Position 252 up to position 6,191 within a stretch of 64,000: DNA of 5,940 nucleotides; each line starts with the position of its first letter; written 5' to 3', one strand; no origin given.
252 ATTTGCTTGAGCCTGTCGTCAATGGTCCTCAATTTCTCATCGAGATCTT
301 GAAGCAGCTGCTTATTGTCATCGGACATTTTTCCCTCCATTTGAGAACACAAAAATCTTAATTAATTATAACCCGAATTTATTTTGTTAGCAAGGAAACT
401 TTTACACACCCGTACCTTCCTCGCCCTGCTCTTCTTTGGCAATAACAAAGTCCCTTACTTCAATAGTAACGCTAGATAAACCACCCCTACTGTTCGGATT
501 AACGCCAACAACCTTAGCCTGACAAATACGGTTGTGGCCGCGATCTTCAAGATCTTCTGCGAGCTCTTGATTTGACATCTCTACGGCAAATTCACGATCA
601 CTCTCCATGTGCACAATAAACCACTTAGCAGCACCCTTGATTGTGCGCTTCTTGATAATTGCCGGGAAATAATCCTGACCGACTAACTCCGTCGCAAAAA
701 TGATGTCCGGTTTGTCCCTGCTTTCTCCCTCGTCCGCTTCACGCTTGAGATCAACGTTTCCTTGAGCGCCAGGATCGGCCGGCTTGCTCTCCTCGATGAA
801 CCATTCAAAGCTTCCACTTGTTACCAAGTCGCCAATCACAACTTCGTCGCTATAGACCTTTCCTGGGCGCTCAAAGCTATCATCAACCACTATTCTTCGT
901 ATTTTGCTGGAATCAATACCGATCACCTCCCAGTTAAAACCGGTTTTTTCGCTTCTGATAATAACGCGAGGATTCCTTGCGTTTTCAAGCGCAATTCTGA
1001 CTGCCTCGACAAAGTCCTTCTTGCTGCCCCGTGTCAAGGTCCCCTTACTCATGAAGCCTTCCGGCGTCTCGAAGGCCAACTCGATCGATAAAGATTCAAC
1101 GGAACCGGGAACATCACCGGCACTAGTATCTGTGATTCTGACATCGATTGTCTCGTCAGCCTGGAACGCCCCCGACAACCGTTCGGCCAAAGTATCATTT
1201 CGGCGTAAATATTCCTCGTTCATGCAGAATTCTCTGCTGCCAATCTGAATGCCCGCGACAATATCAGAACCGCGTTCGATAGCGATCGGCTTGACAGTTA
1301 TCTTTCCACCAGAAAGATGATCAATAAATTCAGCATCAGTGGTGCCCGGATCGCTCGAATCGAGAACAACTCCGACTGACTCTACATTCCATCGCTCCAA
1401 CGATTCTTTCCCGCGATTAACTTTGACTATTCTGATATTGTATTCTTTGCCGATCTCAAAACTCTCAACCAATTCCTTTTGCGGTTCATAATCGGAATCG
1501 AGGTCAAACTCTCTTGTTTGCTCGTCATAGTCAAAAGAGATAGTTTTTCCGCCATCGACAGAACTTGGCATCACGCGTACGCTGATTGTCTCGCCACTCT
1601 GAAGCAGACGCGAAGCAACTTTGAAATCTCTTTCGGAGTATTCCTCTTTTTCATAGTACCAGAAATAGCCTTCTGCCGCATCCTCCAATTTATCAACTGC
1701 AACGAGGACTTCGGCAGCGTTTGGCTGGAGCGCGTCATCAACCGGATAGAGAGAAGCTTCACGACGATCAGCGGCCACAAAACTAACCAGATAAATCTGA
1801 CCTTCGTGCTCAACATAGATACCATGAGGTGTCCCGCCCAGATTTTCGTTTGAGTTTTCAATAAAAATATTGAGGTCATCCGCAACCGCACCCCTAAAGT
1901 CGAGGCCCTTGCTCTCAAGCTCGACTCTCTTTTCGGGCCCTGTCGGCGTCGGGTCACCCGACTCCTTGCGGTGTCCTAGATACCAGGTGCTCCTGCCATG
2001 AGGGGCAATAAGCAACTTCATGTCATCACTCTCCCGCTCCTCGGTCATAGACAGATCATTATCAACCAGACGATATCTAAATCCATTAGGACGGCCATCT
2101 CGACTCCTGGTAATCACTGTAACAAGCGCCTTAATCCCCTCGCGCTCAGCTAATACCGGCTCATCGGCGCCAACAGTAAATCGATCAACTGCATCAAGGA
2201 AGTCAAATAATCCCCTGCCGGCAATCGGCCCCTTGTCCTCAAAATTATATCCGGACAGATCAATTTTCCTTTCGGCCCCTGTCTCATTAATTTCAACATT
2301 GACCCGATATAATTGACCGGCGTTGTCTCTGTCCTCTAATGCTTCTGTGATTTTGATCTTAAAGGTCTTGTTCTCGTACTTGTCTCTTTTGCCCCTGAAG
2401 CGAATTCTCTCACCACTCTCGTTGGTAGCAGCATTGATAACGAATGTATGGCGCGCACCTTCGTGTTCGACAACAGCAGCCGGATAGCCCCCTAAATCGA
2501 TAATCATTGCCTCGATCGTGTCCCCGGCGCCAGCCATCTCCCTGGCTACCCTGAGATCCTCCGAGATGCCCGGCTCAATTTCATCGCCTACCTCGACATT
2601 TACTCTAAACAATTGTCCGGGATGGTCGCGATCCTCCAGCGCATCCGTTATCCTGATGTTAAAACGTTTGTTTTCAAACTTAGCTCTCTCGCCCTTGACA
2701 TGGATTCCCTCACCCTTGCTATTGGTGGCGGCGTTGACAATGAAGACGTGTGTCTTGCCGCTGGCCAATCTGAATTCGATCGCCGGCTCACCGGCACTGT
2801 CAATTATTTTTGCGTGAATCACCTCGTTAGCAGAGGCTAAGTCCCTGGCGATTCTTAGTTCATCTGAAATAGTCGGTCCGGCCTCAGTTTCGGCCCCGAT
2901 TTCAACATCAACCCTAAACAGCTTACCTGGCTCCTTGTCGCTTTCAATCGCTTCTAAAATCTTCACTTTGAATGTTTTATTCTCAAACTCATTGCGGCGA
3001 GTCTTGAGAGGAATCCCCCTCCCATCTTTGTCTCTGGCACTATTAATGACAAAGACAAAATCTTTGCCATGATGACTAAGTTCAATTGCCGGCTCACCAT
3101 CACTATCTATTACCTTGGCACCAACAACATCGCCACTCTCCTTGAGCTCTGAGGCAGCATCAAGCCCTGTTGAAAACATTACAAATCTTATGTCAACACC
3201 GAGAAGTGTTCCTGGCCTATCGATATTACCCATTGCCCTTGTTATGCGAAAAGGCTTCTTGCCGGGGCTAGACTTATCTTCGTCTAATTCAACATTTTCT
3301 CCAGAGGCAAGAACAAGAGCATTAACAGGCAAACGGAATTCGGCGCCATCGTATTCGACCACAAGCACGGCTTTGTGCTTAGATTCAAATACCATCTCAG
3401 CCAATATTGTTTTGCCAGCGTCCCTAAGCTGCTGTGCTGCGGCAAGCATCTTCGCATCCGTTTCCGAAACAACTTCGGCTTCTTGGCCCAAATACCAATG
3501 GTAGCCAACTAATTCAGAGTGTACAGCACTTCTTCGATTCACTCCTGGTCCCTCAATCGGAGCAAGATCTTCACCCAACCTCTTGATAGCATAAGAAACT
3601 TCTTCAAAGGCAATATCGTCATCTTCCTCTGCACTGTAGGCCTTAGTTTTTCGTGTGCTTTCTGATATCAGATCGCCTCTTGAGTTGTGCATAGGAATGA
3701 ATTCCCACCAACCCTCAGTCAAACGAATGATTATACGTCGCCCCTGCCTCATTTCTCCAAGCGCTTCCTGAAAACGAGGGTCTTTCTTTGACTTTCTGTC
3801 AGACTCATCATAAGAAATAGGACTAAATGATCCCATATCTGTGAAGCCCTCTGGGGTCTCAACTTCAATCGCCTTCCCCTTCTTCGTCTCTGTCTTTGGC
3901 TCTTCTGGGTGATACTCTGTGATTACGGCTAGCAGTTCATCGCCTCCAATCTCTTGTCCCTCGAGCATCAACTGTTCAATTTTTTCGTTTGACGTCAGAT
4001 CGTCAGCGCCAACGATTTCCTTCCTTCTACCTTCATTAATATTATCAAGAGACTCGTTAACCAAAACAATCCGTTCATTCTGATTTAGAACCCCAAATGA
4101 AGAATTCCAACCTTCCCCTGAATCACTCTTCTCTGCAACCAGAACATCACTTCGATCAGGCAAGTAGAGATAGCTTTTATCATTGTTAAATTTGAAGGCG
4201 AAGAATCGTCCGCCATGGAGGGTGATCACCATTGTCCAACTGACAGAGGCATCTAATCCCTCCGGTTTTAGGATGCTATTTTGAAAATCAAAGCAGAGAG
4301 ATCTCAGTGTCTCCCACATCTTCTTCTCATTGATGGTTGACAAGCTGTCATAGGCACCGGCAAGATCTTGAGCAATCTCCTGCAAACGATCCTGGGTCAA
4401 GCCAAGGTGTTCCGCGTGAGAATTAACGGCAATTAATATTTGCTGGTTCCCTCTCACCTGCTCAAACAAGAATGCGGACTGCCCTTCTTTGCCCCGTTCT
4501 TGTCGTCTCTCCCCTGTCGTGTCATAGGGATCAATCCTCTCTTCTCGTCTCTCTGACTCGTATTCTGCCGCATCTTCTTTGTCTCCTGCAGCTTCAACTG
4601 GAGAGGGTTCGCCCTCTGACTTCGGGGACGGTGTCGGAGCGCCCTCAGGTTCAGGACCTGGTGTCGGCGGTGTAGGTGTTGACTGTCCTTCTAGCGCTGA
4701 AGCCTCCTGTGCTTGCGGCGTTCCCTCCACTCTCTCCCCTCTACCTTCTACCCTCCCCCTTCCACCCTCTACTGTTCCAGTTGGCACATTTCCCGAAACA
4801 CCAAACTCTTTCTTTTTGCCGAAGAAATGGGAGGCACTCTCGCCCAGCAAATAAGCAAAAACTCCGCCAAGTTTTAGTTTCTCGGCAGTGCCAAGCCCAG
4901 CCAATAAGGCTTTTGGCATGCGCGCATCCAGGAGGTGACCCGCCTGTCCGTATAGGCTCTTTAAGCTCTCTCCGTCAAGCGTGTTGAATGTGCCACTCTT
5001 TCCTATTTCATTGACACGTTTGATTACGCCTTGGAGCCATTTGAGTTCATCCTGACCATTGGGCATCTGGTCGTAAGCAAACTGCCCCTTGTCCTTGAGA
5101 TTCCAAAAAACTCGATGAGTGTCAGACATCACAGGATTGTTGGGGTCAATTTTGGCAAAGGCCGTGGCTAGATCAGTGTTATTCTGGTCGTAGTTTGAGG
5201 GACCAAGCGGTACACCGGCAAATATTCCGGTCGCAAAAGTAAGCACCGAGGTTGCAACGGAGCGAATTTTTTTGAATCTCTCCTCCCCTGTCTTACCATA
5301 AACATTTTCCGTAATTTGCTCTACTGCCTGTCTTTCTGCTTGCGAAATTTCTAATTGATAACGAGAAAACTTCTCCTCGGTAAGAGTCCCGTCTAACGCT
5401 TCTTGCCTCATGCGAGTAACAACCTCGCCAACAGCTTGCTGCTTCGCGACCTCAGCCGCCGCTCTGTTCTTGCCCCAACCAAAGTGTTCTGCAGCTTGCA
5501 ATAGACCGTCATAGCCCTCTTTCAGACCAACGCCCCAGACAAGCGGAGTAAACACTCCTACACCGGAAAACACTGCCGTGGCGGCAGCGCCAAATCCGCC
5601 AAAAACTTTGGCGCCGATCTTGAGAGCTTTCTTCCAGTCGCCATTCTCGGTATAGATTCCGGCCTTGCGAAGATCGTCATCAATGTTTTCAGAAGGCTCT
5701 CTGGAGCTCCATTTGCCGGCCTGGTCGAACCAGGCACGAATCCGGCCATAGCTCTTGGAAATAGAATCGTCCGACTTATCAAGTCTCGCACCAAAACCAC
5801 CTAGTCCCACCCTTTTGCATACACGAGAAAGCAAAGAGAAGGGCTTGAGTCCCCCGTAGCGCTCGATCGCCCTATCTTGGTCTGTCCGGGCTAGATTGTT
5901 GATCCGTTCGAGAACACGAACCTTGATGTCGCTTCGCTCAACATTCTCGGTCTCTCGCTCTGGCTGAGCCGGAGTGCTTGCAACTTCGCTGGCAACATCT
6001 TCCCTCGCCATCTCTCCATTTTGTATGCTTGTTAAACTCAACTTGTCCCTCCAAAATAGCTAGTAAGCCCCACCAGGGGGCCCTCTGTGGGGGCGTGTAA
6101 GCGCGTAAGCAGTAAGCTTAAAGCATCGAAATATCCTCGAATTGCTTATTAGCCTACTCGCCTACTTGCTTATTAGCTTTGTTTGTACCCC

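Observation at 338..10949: Small-giant-small-giant operon encoding a GT9 heptosyltransferase-like fusion next to a 1879-aa tandem-repeat protein: a candidate adhesin plus dedicated glycosyltransferase (BAHT-like) system with paired small acidic partner proteins.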

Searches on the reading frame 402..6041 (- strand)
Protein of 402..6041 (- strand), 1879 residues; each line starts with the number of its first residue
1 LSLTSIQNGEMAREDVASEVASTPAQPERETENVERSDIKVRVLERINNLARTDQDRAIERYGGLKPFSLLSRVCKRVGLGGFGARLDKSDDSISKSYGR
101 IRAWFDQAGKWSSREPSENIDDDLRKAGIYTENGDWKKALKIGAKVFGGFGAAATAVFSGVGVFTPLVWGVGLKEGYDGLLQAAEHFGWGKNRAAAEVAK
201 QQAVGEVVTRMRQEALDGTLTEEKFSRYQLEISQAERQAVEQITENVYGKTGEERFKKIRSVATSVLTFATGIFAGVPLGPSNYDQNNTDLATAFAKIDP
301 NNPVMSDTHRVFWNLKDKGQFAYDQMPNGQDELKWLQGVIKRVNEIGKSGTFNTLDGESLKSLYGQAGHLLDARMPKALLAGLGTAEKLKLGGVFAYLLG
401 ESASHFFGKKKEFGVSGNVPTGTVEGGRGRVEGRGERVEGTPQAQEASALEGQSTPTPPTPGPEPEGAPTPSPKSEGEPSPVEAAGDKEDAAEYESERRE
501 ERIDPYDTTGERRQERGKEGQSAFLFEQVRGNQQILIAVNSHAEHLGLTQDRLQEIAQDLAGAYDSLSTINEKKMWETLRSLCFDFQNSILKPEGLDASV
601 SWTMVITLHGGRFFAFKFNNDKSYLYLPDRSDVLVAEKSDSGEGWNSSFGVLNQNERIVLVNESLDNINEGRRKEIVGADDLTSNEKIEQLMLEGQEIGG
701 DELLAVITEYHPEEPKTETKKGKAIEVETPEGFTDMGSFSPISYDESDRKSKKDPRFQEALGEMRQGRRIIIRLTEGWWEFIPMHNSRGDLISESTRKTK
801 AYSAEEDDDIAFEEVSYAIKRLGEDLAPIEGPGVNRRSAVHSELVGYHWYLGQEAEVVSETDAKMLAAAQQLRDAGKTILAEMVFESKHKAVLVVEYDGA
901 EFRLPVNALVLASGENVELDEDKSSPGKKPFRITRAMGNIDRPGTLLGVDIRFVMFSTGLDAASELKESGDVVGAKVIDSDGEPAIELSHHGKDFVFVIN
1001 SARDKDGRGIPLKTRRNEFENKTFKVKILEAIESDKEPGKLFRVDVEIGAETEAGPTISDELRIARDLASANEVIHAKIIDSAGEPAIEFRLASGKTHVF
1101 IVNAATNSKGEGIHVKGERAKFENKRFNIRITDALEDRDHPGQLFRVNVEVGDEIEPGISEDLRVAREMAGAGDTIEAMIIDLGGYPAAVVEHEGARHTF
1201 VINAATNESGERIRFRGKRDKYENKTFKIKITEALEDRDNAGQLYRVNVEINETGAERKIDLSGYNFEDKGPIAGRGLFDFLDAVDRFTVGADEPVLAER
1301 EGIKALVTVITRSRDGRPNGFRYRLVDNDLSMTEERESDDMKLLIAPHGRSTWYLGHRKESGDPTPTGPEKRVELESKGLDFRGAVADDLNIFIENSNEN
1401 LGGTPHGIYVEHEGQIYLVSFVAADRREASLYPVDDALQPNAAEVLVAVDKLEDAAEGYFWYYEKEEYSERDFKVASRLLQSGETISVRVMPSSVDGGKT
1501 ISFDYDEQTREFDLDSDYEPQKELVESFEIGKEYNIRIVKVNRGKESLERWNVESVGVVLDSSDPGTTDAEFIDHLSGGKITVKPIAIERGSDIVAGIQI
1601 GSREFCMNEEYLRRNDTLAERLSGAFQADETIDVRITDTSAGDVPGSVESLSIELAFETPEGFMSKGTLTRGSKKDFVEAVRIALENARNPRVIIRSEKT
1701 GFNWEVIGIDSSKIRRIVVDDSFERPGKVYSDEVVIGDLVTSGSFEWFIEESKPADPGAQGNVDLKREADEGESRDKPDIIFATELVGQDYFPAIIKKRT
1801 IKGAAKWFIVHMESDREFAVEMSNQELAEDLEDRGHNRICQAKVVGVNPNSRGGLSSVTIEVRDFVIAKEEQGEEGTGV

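Call 7: search_protein_families(library=pfam, proteins=[window:402-6041:-], max_evalue=0.1)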
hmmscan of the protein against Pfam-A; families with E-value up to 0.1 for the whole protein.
window:402-6041:- (1879 aa): 1 family
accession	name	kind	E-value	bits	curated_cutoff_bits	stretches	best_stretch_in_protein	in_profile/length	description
PF01289.24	Thiol_cytolysin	-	0.094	12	25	0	1099-1151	26-78/353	Thiol-activated cytolysin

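Call 8: search_protein_families(library=ncbifam, proteins=[window:402-6041:-], max_evalue=0.1)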
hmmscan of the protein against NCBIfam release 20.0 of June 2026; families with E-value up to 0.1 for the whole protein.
window:402-6041:- (1879 aa): 0 families

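Call 19: find_homologous_proteins(query=window:402-6041:-)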
Query window:402-6041:- (1879 aa): 1 proteins with E <= 0.001 among 8000 candidates.
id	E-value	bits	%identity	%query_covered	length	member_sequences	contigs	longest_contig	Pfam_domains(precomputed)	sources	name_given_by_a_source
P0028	0.0e+0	4193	100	99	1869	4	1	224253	-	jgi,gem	-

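Call 100: search_protein_families(library=padloc, proteins=[window:402-6041:-], max_evalue=0.01)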
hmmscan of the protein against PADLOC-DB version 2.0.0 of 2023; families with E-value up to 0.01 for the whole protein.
window:402-6041:- (1879 aa): 0 families

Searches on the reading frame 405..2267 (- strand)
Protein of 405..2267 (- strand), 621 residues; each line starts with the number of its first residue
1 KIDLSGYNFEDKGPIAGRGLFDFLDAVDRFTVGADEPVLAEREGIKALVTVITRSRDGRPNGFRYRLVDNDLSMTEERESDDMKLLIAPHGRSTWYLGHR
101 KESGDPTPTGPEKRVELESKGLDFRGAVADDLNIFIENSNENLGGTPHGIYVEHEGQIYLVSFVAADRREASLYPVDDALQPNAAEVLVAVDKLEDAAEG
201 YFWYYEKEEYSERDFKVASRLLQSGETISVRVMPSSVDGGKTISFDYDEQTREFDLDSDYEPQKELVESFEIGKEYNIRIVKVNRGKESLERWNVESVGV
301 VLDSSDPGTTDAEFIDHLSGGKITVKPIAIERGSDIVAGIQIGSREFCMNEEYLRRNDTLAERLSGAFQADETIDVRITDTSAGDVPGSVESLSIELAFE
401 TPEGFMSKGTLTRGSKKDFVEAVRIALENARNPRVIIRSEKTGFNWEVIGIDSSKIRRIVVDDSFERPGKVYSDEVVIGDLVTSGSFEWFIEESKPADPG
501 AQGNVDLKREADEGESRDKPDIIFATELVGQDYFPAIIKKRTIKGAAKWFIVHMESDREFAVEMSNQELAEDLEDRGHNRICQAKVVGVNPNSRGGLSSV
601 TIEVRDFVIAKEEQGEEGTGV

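Call 122: search_solved_structures(query=window:405-2267:-, max_evalue=5)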
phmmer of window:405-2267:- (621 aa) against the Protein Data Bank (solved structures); distinct sequences matched with E-value up to 5: 0.
